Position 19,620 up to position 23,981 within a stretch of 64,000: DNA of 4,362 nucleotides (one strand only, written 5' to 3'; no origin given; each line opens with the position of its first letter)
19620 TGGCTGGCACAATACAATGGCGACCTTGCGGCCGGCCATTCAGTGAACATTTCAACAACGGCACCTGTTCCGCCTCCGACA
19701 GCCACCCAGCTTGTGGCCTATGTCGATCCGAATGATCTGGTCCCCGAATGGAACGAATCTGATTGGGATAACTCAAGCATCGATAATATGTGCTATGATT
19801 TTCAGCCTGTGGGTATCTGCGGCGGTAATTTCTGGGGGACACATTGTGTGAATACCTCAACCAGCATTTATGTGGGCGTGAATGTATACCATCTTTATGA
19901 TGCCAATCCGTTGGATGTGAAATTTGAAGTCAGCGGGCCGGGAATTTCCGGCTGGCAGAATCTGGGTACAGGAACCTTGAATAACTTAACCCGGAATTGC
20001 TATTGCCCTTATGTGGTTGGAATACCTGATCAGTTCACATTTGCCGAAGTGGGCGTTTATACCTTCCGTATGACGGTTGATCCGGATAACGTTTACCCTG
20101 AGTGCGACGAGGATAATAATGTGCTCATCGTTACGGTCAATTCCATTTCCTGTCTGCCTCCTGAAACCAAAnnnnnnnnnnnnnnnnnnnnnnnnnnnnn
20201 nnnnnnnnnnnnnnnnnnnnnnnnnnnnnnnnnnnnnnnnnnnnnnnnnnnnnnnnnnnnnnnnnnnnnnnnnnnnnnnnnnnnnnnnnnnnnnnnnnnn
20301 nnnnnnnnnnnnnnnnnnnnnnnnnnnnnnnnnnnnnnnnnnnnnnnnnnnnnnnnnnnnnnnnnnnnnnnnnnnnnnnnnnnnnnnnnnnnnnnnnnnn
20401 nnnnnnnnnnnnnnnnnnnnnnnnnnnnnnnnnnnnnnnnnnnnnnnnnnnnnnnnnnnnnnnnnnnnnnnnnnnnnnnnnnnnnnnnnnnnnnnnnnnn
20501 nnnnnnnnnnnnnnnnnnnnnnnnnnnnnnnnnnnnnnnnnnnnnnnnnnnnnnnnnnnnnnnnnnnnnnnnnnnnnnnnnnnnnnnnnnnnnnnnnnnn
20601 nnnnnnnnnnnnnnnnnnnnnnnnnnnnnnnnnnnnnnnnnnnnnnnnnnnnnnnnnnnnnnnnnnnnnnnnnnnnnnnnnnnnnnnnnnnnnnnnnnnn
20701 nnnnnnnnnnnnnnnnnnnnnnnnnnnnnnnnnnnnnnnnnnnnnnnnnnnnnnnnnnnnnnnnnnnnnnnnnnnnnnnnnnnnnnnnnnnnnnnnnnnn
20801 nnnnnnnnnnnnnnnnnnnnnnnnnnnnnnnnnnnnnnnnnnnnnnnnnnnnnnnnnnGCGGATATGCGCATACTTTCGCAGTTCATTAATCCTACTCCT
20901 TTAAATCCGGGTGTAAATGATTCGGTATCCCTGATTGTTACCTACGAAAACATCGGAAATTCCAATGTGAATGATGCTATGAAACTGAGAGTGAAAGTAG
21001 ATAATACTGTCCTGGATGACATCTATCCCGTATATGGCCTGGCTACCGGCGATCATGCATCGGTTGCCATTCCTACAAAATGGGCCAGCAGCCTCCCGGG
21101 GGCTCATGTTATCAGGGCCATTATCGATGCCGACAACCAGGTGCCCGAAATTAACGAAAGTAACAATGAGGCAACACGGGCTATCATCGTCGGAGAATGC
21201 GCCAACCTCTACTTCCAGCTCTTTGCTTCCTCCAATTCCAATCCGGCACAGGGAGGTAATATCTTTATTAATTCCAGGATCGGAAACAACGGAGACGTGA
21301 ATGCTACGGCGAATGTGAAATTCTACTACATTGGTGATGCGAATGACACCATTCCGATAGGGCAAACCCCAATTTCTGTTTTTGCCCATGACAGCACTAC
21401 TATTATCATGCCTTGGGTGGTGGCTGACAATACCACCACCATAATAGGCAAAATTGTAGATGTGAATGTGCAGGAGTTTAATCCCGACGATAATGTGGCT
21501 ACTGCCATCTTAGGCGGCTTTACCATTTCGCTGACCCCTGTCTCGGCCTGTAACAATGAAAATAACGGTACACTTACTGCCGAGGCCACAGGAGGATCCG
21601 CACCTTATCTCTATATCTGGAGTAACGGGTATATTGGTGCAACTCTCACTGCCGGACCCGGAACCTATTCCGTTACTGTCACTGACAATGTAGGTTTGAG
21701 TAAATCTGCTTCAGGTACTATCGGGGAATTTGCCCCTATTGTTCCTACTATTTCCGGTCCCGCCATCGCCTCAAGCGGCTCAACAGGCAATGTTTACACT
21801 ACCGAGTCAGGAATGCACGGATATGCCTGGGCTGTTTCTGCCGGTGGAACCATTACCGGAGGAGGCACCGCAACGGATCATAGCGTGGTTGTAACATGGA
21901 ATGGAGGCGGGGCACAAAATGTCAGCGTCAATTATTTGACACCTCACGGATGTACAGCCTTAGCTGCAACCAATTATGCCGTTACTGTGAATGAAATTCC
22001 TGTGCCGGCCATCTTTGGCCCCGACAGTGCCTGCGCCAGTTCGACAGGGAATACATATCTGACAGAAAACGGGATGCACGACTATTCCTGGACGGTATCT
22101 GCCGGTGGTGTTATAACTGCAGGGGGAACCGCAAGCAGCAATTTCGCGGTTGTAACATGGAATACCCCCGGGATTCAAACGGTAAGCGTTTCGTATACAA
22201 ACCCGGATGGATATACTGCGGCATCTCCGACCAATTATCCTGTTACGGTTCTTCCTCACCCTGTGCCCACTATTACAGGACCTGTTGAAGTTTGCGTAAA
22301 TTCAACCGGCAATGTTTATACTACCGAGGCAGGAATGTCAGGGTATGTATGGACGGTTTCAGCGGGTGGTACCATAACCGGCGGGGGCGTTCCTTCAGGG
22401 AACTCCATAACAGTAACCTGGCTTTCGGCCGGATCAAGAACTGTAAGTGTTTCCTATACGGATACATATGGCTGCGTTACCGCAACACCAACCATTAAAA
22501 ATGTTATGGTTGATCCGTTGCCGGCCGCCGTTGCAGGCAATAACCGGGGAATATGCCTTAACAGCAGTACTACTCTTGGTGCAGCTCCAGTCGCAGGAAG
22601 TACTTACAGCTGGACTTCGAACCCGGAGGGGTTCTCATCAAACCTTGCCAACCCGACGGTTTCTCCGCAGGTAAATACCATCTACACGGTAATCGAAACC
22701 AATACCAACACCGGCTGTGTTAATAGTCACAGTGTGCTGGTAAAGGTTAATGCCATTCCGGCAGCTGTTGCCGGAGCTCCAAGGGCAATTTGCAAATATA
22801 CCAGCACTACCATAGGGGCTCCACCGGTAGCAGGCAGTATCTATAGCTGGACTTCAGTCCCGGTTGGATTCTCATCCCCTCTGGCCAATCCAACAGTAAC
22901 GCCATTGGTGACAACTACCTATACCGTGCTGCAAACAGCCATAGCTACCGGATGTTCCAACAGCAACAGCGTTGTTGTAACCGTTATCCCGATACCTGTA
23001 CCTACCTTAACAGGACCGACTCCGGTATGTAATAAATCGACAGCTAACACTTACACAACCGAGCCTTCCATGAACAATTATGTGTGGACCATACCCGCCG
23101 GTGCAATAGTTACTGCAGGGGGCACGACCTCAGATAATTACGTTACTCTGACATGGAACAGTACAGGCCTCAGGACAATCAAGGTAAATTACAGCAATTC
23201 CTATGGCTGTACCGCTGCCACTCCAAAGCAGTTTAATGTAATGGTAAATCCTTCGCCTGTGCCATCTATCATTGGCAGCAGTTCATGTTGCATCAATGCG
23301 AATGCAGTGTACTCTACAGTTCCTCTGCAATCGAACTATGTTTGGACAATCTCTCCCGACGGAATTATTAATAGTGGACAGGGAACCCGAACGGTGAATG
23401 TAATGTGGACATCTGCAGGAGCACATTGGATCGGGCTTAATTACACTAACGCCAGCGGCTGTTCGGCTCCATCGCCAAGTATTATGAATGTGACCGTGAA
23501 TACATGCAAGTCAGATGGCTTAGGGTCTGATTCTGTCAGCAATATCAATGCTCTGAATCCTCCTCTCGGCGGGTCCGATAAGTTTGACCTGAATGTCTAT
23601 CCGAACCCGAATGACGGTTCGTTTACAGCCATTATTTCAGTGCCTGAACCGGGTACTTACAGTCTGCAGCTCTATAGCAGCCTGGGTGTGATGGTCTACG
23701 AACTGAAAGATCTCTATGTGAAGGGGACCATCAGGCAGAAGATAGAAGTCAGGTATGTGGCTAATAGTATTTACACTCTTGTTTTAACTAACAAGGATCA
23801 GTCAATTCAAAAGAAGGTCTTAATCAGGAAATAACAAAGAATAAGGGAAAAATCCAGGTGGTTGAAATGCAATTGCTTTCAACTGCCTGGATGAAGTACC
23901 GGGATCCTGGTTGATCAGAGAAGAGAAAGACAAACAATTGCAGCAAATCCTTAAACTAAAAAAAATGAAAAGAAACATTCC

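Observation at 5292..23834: One 18.5-kb ORF (6,180 aa) encoding a hyper-modular T9SS surface protein occupies 29% of the window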

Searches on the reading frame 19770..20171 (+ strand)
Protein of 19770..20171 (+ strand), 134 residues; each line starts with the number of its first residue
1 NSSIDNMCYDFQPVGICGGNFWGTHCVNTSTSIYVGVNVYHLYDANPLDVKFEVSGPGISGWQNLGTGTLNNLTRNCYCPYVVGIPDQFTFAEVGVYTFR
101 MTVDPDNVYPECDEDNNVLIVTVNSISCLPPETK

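Call 58: search_protein_families(library=ncbifam, proteins=[window:19770-20171:+], max_evalue=1)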
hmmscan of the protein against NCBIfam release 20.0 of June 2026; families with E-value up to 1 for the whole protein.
window:19770-20171:+ (134 aa): 1 family
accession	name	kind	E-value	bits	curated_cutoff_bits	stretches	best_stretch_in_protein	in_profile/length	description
NF052324.1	PorU_rel_Nterm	equivalog_domain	0.14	10.2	450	1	85-117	848-879/879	putative type IX secretion system sortase PorU2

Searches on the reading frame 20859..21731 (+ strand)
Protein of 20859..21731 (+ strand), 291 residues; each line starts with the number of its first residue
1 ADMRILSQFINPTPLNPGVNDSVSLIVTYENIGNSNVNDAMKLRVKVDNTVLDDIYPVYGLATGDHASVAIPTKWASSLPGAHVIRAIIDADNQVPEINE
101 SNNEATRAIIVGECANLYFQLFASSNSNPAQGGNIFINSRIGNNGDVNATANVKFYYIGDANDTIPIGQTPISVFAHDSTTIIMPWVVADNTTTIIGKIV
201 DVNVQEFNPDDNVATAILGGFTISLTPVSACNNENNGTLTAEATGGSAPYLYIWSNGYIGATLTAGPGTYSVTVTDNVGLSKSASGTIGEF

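Call 12: search_protein_families(library=pfam, proteins=[window:20859-21731:+], max_evalue=1)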
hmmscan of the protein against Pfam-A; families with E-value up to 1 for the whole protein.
window:20859-21731:+ (291 aa): 4 families
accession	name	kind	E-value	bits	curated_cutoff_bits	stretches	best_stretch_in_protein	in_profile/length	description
PF07705.17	CARDB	-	1.1e-13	51.7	22.7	2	14-107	12-101/101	CARDB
PF13573.12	SprB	-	4.7e-09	36.2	28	1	229-257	8-35/37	SprB repeat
PF01592.21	NifU_N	-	0.029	15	22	1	5-64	6-64/127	NifU-like N terminal domain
PF06832.18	BiPBP_C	-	0.13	12.7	26.8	1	235-282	31-86/90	Penicillin-Binding Protein C-terminus Family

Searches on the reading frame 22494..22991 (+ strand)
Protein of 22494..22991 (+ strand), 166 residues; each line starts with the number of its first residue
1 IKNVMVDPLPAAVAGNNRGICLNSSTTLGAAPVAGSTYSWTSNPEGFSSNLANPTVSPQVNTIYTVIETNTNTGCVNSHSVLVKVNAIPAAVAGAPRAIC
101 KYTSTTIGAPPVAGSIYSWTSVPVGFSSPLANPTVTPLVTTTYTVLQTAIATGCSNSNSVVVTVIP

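Call 12: search_protein_families(library=pfam, proteins=[window:22494-22991:+], max_evalue=1)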
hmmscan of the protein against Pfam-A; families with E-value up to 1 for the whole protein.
window:22494-22991:+ (166 aa): 0 families

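Call 58: search_protein_families(library=ncbifam, proteins=[window:22494-22991:+], max_evalue=1)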
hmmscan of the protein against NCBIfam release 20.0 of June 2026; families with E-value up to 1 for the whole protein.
window:22494-22991:+ (166 aa): 0 families

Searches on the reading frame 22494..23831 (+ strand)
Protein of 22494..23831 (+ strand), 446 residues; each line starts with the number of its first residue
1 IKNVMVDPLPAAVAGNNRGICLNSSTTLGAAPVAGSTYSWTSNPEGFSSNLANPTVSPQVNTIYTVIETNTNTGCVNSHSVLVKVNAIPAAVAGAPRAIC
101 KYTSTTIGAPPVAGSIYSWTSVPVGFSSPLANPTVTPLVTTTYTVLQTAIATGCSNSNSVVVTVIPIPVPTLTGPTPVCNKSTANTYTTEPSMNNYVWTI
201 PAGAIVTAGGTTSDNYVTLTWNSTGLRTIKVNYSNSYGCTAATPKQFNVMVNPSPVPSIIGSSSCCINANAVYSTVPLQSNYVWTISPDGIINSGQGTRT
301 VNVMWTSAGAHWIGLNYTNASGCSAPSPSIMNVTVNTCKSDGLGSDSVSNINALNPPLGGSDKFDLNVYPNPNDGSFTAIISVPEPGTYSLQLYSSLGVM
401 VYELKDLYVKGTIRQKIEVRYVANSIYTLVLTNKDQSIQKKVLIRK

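Call 70: find_related_loci(query=window:22494-23831:+, collection=metagenome_contigs, flank=10000)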
Query window:22494-23831:+ (446 aa) in metagenome_contigs; peptide patterns used: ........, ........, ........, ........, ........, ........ (x = any residue, [..] = any of these).
67 stretches matched a pattern, but none encodes a relative of the query by tblastn (E <= 1e-3).

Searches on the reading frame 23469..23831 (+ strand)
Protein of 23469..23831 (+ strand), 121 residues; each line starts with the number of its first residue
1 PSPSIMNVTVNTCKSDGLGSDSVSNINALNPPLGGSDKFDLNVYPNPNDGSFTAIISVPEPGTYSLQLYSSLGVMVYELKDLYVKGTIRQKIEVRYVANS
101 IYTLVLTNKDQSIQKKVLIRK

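Call 12: search_protein_families(library=pfam, proteins=[window:23469-23831:+], max_evalue=1)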
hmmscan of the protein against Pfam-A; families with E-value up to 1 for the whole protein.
window:23469-23831:+ (121 aa): 3 families
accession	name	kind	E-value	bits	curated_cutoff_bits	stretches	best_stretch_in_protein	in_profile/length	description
PF18962.6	Por_Secre_tail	-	6.1e-08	33.3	27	1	43-119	1-75/75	Secretion system C-terminal sorting domain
PF04151.21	PPC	-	0.073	14.4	25.9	1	37-70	37-70/70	Bacterial pre-peptidase C-terminal domain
PF07589.16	PEP-CTERM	-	0.29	11.7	20.7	1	57-66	1-9/24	PEP-CTERM motif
